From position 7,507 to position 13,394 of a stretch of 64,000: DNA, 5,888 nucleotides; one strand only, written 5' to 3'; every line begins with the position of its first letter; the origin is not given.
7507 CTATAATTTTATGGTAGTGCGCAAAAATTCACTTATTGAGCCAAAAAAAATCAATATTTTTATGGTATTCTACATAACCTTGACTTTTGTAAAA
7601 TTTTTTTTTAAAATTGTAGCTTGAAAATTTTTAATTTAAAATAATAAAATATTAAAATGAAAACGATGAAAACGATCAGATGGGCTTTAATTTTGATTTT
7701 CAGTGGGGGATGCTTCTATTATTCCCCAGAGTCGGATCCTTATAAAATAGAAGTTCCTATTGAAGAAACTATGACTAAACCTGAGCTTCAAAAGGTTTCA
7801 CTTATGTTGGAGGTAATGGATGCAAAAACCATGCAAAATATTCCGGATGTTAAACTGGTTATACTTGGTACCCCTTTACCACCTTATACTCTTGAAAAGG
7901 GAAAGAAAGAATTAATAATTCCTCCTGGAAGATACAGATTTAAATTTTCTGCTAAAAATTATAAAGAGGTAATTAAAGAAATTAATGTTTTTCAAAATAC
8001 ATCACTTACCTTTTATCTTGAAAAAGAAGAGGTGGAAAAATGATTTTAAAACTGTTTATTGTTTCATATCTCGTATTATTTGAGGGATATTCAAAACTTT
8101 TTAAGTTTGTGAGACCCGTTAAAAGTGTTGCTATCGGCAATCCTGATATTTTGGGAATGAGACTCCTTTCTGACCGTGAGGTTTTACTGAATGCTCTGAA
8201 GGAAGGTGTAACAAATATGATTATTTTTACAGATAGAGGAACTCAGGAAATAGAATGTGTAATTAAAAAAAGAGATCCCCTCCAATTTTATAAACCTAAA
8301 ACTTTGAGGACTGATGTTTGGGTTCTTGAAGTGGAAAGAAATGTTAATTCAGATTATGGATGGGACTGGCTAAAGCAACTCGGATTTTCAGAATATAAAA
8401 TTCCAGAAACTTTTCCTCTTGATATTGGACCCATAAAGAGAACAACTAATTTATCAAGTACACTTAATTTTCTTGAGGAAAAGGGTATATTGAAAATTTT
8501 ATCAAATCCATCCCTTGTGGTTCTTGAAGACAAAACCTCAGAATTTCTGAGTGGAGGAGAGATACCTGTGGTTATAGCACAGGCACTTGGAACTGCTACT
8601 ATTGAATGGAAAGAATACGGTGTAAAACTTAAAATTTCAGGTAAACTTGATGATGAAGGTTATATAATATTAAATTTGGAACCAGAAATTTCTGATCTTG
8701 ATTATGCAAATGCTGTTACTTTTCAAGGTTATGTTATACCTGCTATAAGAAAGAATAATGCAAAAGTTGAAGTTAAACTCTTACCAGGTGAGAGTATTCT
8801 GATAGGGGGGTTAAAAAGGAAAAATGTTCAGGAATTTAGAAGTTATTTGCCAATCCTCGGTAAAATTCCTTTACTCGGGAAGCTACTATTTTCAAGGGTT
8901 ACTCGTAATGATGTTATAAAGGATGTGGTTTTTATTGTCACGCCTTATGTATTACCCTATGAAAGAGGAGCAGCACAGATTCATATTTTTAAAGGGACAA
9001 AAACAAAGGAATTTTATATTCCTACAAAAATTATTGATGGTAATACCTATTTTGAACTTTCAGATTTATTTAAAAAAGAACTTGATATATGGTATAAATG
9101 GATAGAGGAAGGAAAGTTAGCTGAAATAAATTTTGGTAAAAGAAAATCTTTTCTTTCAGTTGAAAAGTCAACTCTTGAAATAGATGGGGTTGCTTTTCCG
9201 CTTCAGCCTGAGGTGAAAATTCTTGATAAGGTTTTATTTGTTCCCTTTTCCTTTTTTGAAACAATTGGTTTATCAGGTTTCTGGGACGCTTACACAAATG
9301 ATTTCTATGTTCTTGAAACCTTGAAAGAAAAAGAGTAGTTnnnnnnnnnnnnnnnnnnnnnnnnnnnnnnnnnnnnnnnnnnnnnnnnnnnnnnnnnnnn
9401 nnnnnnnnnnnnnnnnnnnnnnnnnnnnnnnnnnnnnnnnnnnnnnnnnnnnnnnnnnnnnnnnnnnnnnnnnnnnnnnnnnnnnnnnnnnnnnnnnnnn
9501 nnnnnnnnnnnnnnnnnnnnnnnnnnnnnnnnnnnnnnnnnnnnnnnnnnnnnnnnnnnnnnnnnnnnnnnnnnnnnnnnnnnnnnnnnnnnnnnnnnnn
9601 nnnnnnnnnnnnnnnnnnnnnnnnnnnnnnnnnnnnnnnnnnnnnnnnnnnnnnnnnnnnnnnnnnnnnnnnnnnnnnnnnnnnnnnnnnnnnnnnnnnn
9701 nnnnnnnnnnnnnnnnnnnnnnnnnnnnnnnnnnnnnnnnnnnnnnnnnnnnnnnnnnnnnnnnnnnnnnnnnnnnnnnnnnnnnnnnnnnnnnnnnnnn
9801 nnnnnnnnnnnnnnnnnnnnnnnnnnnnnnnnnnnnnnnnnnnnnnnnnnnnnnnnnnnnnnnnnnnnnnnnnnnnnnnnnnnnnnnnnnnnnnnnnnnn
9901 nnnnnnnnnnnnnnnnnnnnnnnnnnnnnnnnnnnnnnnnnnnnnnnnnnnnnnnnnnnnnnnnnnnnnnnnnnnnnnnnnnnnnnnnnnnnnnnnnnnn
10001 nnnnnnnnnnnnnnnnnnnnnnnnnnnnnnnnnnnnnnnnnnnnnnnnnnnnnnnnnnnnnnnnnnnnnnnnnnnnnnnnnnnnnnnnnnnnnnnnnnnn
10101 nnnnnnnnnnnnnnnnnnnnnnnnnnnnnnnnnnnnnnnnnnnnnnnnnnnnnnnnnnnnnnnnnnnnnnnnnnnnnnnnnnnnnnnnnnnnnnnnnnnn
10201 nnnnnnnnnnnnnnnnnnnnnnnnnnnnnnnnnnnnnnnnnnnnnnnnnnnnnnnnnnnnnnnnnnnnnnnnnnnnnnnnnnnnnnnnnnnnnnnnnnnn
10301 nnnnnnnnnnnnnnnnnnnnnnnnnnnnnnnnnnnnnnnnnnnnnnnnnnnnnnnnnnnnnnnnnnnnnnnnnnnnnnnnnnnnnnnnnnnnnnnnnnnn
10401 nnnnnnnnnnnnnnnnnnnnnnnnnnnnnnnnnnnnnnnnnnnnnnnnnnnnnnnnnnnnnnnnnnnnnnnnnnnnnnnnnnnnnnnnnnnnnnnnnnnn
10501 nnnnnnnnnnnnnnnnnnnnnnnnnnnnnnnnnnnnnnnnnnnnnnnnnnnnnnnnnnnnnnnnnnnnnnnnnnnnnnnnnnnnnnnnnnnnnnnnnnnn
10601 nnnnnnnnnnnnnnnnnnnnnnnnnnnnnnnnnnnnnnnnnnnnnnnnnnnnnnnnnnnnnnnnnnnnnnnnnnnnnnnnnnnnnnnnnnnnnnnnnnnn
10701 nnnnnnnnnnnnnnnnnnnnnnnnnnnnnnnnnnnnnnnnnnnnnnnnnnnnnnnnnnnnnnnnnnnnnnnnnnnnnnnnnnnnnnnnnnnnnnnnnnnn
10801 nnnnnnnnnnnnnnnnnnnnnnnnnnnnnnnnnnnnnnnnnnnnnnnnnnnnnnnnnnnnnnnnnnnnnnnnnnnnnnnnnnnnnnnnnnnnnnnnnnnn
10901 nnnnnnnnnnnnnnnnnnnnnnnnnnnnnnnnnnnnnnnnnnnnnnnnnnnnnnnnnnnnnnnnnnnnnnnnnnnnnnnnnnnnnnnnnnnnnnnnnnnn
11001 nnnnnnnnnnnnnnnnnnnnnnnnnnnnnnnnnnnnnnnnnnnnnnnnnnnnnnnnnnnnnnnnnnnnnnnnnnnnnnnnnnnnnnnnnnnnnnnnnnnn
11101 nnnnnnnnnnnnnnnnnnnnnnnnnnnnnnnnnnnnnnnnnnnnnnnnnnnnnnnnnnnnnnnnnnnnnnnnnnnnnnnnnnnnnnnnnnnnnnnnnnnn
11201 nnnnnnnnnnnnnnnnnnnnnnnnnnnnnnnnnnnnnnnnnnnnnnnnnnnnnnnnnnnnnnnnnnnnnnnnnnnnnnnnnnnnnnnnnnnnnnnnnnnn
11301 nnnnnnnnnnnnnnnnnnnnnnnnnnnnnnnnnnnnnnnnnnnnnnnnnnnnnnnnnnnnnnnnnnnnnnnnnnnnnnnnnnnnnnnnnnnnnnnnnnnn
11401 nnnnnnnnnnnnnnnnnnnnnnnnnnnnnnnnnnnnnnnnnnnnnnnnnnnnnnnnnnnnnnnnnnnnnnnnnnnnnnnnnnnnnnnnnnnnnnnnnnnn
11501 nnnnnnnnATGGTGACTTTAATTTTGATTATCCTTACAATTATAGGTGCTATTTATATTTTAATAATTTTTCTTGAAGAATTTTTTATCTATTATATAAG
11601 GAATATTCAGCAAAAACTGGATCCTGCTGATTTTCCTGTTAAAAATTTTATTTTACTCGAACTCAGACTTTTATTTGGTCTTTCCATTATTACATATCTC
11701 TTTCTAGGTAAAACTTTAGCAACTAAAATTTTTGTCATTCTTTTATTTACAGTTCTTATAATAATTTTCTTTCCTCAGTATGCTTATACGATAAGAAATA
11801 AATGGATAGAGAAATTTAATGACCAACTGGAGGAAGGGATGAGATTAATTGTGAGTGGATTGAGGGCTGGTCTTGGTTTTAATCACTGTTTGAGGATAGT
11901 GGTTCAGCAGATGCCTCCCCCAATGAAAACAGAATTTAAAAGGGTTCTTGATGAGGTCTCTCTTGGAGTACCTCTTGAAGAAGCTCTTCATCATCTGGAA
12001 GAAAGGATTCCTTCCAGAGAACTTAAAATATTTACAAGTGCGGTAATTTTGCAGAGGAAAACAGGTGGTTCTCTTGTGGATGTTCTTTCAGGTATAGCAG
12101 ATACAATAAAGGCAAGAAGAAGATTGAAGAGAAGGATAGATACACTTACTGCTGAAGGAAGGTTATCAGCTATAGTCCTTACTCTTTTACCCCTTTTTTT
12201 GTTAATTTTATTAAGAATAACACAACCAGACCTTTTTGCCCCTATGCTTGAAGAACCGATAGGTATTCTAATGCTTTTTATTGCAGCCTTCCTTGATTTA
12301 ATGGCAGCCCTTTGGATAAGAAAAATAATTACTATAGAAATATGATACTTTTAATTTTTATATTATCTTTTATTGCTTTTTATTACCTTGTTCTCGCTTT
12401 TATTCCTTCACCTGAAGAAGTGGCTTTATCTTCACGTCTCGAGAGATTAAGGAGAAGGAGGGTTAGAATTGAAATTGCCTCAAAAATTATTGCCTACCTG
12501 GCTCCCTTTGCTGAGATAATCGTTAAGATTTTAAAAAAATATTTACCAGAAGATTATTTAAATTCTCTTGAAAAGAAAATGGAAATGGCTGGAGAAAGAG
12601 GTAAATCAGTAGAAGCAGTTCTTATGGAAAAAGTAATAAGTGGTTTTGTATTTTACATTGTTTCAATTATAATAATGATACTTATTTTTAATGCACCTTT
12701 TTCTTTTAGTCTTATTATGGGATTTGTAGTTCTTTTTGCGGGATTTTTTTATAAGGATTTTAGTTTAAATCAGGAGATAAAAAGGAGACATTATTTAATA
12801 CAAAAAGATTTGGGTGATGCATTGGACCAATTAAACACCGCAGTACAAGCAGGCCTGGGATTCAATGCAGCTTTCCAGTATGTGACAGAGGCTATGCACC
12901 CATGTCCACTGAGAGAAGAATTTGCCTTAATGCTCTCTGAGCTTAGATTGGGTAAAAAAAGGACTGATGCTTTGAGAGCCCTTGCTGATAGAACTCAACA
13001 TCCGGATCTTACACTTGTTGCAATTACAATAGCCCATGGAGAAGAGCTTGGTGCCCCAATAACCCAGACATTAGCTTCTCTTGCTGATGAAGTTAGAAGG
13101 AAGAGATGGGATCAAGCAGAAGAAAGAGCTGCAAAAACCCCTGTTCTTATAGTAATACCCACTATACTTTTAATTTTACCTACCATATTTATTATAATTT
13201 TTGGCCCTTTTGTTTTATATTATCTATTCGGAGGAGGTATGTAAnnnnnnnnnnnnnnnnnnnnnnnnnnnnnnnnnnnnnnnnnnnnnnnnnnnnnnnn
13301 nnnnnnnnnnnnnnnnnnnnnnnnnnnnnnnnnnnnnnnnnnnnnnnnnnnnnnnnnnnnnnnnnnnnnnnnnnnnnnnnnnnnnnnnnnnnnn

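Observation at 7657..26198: Complete but highly non-canonical Tad/Flp pilus locus (~18.5 kb) with embedded novel components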

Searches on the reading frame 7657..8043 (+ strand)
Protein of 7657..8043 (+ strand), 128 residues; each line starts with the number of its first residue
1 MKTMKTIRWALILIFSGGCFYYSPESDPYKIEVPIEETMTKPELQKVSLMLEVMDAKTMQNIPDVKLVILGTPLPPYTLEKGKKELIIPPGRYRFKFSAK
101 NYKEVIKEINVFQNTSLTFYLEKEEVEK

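Call 4: search_protein_families(library=pfam, max_evalue=0.01, proteins=[window:7657-8043:+])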
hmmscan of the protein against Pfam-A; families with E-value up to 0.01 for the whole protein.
window:7657-8043:+ (128 aa): 1 family
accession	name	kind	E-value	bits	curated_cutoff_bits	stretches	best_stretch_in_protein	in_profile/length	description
PF13715.12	CarbopepD_reg_2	-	1.3e-05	25.6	32.2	1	53-125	5-80/88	CarboxypepD_reg-like domain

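Call 12: search_protein_families(library=ncbifam, max_evalue=0.1, proteins=[window:7657-8043:+])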
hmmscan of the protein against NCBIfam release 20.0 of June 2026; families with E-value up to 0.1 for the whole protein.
window:7657-8043:+ (128 aa): 0 families

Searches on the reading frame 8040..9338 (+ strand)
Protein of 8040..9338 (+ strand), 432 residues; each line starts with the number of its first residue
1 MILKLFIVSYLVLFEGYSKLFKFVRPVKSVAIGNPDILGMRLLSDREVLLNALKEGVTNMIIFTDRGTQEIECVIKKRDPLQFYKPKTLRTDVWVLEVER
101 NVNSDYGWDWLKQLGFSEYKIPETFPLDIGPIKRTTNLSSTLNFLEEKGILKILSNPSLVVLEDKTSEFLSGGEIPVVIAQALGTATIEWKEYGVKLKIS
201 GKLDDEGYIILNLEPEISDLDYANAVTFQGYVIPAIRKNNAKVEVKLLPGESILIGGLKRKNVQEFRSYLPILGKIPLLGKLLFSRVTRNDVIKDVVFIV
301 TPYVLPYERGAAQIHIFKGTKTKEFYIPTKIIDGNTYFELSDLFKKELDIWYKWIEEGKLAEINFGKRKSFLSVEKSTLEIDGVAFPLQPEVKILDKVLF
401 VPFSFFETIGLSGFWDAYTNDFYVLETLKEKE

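Call 4: search_protein_families(library=pfam, max_evalue=0.01, proteins=[window:8040-9338:+])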
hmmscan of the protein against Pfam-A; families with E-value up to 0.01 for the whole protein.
window:8040-9338:+ (432 aa): 3 families
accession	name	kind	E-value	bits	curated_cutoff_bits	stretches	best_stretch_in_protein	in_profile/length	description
PF00263.26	Secretin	-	1.3e-32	113.2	27.5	1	145-305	2-168/169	Bacterial type II and III secretion system protein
PF13629.12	T2SS-T3SS_pil_N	-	2e-13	50.3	23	1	11-69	5-63/72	Pilus formation protein N terminal region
PF07833.16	Cu_amine_oxidN1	-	1e-07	32.3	24.2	1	322-423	6-107/108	Copper amine oxidase N-terminal domain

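Call 75: search_protein_families(library=ncbifam, max_evalue=0.01, proteins=[window:8040-9338:+])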
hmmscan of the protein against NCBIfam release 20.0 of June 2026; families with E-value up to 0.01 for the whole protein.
window:8040-9338:+ (432 aa): 8 families
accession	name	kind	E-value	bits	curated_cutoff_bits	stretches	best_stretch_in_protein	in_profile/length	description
TIGR02517.1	type_II_gspD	equivalog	3.2e-22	78.8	351.35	1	134-313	413-598/600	type II secretion system secretin GspD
TIGR02515.1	IV_pilus_PilQ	subfamily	9.4e-20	71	284.35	1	124-305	247-427/428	type IV pilus secretin PilQ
TIGR02519.1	pilus_MshL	equivalog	1.3e-17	63.8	250.2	1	136-305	105-290/290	pilus (MSHA type) biogenesis protein MshL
TIGR02516.1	type_III_yscC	equivalog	2.1e-14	52.9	238.45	1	58-304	207-460/463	type III secretion system outer membrane ring subunit SctC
NF010083.0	PRK13568.1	equivalog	4.5e-14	52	554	1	141-304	255-416/419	DNA uptake porin HofQ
NF007851.2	PRK10560.1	exception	1.2e-11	44.1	598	1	138-306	244-410/412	DNA uptake porin HofQ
NF042912.1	Amuc_1098_fam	equivalog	4.2e-11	41.6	750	1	233-303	725-794/805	Amuc_1098 family type IV pilus outer membrane protein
NF011873.0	PRK15346.1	equivalog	3.2e-10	39.3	524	1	132-290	323-480/499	EscC/YscC/HrcC family type III secretion system outer membrane ring protein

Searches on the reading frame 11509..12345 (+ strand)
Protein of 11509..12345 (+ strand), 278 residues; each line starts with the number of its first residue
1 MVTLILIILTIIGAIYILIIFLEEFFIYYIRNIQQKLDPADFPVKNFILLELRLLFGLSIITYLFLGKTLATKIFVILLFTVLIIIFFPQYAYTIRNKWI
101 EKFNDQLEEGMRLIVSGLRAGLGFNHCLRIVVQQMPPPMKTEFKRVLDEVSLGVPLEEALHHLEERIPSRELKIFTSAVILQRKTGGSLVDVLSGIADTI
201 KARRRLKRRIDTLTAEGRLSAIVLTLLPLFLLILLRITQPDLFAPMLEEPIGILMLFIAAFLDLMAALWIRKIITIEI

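Call 4: search_protein_families(library=pfam, max_evalue=0.01, proteins=[window:11509-12345:+])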
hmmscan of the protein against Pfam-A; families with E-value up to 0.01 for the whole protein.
window:11509-12345:+ (278 aa): 1 family
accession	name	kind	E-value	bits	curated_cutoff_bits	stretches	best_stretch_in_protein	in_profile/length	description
PF00482.28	T2SSF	-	1.6e-21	77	25.2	1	112-234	3-122/125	Type II secretion system (T2SS), protein F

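Call 75: search_protein_families(library=ncbifam, max_evalue=0.01, proteins=[window:11509-12345:+])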
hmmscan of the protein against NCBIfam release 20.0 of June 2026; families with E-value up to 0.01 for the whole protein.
window:11509-12345:+ (278 aa): 1 family
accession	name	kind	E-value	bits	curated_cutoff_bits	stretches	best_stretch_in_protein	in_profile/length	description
TIGR02120.1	GspF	equivalog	0.0032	16.7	424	1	116-212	74-166/401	type II secretion system inner membrane protein GspF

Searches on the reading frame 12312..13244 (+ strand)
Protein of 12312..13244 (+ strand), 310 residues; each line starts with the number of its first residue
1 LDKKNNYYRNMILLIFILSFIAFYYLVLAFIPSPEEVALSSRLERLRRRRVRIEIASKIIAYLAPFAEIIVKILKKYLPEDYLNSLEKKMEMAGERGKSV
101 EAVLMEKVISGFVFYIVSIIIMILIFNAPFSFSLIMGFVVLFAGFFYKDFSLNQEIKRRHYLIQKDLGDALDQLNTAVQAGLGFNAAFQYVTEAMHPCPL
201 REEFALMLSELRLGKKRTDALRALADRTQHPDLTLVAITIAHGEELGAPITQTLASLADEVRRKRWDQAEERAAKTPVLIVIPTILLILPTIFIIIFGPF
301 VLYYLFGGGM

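Call 4: search_protein_families(library=pfam, max_evalue=0.01, proteins=[window:12312-13244:+])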
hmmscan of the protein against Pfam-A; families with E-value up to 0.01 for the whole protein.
window:12312-13244:+ (310 aa): 1 family
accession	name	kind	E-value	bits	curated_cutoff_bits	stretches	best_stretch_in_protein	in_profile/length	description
PF00482.28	T2SSF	-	5.4e-20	72.1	25.2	1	170-297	1-124/125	Type II secretion system (T2SS), protein F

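Call 75: search_protein_families(library=ncbifam, max_evalue=0.01, proteins=[window:12342-13244:+])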
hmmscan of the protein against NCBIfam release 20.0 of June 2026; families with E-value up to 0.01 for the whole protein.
window:12342-13244:+ (300 aa): 0 families
